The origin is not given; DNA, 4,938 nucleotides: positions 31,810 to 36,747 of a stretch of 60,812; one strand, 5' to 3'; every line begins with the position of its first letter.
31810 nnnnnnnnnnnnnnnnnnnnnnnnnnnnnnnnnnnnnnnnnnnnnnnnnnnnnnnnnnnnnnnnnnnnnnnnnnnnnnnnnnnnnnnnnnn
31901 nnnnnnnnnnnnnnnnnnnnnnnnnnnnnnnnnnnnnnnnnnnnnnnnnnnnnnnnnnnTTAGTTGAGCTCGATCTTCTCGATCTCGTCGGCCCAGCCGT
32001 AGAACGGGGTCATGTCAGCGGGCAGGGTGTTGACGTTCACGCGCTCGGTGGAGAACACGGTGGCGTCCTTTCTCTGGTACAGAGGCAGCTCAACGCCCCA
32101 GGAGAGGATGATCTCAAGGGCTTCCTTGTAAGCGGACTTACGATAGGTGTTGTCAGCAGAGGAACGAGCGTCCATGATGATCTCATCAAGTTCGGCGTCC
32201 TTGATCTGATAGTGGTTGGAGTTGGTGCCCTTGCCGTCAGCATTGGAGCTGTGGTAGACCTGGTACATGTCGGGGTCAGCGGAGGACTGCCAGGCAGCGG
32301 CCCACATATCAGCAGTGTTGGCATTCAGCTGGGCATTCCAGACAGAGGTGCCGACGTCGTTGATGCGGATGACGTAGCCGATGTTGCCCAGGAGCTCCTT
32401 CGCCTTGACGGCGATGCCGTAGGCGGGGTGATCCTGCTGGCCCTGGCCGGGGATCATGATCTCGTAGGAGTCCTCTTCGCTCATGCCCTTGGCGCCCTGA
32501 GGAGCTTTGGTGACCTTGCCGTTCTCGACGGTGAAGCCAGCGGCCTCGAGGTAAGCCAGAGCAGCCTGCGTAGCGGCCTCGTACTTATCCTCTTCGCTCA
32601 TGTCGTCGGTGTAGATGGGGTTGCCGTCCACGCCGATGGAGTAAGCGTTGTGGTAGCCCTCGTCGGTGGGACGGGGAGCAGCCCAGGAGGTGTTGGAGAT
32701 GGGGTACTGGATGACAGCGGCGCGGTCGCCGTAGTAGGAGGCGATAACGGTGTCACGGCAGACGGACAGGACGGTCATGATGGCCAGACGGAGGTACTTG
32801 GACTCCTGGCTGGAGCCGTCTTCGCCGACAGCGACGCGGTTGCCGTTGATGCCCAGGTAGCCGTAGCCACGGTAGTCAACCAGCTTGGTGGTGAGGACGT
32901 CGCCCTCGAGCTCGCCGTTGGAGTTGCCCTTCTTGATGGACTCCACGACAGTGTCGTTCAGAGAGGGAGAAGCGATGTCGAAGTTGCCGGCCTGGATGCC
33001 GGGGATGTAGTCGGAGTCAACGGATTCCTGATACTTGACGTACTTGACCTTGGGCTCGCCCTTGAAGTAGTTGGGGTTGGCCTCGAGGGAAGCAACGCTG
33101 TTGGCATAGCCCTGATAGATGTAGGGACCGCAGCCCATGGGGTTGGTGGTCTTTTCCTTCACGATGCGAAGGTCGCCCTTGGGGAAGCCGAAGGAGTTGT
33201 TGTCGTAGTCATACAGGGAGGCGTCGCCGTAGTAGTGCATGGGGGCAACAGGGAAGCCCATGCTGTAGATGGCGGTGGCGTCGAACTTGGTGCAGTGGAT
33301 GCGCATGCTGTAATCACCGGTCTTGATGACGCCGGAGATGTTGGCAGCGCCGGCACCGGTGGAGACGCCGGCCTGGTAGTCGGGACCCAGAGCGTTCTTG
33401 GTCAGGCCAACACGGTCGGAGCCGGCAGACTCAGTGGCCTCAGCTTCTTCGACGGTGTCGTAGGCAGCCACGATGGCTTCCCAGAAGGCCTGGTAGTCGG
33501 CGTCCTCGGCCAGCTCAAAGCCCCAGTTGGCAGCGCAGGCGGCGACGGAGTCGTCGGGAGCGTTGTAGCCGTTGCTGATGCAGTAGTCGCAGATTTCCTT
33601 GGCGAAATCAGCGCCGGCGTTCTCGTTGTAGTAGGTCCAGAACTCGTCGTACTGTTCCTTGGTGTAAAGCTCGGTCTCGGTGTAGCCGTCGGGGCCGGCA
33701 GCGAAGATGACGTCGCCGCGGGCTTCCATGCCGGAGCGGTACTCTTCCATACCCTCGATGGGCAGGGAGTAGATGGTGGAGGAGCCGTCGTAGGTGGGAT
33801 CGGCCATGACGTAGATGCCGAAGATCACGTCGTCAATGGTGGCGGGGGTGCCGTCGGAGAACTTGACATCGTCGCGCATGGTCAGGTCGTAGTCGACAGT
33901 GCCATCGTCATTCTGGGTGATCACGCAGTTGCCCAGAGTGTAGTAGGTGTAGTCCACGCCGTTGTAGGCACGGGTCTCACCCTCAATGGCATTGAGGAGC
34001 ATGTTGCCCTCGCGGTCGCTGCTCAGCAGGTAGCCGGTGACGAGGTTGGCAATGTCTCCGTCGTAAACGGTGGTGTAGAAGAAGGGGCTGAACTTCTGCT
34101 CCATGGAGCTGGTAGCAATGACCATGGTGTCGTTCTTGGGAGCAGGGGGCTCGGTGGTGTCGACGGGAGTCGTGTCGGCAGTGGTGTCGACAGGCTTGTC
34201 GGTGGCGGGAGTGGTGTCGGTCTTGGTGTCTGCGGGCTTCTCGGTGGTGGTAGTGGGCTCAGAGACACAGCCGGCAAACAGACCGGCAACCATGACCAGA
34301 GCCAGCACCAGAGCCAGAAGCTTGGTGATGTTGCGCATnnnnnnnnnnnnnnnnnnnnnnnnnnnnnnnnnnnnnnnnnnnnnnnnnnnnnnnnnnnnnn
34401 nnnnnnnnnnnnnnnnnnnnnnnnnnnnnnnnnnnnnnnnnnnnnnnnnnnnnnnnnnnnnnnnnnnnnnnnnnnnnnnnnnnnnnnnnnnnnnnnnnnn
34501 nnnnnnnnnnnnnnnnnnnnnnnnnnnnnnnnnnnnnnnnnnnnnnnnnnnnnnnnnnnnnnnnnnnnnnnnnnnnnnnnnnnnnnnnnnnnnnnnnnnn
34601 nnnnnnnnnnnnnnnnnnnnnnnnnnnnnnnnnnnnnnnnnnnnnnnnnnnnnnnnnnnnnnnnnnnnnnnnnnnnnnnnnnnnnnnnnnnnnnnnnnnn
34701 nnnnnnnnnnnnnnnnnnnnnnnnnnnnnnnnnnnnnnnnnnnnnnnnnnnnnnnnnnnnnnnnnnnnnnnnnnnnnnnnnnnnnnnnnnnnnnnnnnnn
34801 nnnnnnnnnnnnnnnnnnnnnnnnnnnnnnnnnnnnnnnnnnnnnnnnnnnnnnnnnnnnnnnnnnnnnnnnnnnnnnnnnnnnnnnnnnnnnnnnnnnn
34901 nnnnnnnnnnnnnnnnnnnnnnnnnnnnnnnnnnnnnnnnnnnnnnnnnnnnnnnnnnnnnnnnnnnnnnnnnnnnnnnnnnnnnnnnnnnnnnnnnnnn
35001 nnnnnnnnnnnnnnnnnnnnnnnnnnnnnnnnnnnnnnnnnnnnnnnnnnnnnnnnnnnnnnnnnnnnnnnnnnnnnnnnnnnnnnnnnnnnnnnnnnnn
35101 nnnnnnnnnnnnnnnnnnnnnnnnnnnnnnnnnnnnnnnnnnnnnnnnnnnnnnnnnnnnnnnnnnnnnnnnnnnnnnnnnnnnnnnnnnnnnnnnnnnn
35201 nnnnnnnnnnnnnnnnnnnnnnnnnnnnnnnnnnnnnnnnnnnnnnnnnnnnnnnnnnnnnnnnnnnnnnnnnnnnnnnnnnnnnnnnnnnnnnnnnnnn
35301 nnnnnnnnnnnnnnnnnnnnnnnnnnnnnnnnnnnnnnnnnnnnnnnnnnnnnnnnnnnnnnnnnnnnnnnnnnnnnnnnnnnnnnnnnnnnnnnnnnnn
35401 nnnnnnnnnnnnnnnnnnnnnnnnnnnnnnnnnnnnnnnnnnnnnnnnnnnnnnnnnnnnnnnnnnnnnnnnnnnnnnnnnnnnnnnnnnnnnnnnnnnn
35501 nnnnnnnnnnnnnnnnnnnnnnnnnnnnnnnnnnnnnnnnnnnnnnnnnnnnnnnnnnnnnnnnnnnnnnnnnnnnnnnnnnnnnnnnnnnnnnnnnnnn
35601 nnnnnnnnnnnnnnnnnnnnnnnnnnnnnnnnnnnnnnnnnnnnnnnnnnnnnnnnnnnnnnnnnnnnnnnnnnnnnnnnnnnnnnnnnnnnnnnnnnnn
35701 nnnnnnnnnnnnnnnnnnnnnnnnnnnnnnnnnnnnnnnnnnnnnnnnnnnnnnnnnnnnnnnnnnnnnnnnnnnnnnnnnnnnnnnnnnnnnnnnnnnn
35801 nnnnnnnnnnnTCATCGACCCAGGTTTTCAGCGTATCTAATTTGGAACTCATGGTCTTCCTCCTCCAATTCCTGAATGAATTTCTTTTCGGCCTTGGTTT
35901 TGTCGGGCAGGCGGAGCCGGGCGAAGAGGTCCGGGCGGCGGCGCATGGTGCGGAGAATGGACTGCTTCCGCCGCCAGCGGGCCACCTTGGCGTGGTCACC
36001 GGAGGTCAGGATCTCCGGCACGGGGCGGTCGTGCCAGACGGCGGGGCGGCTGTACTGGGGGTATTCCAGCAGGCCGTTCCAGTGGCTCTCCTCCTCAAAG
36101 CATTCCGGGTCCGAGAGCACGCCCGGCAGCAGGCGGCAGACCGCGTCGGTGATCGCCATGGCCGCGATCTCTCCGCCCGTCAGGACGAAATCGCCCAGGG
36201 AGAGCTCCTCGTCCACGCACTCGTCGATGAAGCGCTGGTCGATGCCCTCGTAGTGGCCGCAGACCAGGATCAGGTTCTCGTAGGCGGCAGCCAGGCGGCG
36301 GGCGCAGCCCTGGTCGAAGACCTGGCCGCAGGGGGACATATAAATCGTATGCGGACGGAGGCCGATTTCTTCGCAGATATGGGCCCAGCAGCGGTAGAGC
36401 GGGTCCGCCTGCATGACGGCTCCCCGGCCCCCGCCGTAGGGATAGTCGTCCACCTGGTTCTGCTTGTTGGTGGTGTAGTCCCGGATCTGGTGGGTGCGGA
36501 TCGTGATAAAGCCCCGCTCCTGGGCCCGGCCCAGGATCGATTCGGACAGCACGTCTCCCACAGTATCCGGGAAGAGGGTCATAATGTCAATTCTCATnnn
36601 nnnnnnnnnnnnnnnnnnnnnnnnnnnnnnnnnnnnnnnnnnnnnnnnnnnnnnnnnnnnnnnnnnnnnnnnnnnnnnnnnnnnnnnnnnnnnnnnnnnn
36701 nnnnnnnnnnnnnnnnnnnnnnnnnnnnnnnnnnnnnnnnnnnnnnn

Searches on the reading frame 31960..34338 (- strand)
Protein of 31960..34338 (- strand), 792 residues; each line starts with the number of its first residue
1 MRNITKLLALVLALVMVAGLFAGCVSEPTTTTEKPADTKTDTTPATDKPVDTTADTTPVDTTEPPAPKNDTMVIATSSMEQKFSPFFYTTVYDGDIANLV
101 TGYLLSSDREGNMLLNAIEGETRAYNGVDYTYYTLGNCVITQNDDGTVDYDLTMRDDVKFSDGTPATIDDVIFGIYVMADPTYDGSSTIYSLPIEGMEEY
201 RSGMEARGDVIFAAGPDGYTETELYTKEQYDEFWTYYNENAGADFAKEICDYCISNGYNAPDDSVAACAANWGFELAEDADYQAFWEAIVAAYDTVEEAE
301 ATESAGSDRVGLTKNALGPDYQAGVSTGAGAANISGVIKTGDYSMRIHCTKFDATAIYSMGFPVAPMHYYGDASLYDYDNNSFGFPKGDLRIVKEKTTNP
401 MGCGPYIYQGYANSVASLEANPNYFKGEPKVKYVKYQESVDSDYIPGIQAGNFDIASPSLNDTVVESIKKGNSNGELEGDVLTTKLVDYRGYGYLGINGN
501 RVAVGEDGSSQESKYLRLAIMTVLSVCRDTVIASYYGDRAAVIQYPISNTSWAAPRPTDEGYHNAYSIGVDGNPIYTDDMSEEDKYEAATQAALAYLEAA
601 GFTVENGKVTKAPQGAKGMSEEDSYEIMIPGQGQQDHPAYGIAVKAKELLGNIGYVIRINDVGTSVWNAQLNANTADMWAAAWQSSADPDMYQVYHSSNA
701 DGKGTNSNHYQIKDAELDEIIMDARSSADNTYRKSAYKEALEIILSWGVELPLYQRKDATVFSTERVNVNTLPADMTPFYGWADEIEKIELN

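Call 83: search_protein_families(library=pfam, proteins=[window:31960-34338:-], max_evalue=0.00001)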
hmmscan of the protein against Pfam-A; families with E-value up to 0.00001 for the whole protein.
window:31960-34338:- (792 aa): 1 family
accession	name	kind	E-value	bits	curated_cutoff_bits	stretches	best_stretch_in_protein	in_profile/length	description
PF00496.27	SBP_bac_5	-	1.5e-30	107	32.4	2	315-700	46-363/368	Bacterial extracellular solute-binding proteins, family 5 Middle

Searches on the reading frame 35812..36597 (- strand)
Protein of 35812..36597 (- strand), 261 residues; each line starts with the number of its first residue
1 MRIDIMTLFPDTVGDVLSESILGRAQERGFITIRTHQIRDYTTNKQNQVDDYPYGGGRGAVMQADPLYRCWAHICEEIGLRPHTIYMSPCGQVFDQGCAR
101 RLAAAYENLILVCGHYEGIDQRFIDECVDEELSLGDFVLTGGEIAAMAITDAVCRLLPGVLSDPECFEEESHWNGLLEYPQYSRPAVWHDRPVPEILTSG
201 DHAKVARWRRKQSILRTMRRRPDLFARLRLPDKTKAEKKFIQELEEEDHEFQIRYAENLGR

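Call 63: search_protein_families(library=pfam, proteins=[window:35812-36597:-], max_evalue=0.001)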
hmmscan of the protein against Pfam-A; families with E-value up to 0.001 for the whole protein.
window:35812-36597:- (261 aa): 1 family
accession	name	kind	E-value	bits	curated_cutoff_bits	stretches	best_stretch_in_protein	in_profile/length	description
PF01746.26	tRNA_m1G_MT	-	2.4e-55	187.8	27.3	1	23-222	2-195/195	tRNA (Guanine-1)-methyltransferase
